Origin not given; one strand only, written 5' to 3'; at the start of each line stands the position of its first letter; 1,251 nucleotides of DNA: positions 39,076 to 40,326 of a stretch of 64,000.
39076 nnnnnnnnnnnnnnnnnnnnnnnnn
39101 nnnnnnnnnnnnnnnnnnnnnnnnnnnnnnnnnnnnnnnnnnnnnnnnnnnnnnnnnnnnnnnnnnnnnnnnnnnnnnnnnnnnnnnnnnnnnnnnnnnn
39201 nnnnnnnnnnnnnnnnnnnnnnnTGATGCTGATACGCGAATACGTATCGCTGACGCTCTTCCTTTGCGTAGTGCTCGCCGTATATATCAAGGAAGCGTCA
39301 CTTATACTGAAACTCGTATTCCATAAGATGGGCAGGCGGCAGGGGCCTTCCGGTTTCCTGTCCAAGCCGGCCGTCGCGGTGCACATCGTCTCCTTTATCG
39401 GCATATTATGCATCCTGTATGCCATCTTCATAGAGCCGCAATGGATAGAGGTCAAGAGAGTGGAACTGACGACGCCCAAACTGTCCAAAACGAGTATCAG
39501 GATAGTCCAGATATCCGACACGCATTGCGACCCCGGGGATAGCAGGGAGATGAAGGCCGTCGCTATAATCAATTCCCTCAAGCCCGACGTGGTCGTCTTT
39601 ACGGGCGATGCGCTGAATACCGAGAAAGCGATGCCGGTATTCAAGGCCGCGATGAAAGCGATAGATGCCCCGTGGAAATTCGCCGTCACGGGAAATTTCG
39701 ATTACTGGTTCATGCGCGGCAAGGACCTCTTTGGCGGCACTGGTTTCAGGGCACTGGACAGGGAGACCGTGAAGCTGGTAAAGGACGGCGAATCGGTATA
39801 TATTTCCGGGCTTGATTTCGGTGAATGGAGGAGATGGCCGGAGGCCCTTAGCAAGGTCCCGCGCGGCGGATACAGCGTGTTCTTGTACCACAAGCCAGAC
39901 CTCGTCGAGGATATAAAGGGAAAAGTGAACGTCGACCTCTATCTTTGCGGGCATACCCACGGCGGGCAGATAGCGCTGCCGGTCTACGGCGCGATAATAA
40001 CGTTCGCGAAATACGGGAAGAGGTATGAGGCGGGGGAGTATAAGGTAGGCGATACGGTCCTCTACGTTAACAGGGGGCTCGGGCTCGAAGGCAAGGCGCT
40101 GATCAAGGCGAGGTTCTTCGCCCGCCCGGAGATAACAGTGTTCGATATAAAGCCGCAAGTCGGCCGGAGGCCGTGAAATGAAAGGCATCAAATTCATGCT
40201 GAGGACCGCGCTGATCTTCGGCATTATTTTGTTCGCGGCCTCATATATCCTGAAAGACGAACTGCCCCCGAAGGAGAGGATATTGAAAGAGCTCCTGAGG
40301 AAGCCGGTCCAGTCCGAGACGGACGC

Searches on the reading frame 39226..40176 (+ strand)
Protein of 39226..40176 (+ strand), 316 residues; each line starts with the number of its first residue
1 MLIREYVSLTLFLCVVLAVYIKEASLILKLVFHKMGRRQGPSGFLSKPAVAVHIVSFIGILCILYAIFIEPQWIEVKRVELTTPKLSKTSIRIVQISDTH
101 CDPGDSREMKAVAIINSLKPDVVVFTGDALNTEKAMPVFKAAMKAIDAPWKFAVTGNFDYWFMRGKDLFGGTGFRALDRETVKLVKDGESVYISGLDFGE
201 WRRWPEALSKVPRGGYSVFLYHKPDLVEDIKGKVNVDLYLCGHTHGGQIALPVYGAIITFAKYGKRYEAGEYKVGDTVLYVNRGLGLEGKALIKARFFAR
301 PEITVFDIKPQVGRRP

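Call 10: search_protein_families(library=pfam, proteins=[window:39226-40176:+], max_evalue=0.0001)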
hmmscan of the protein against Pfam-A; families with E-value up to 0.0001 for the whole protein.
window:39226-40176:+ (316 aa): 2 families
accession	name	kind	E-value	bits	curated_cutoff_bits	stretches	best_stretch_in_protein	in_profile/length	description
PF00149.33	Metallophos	-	6.1e-12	46.8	21.5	1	91-246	1-190/191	Calcineurin-like phosphoesterase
PF12850.12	Metallophos_2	-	3.3e-08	34.1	27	1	92-246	2-118/154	Calcineurin-like phosphoesterase superfamily domain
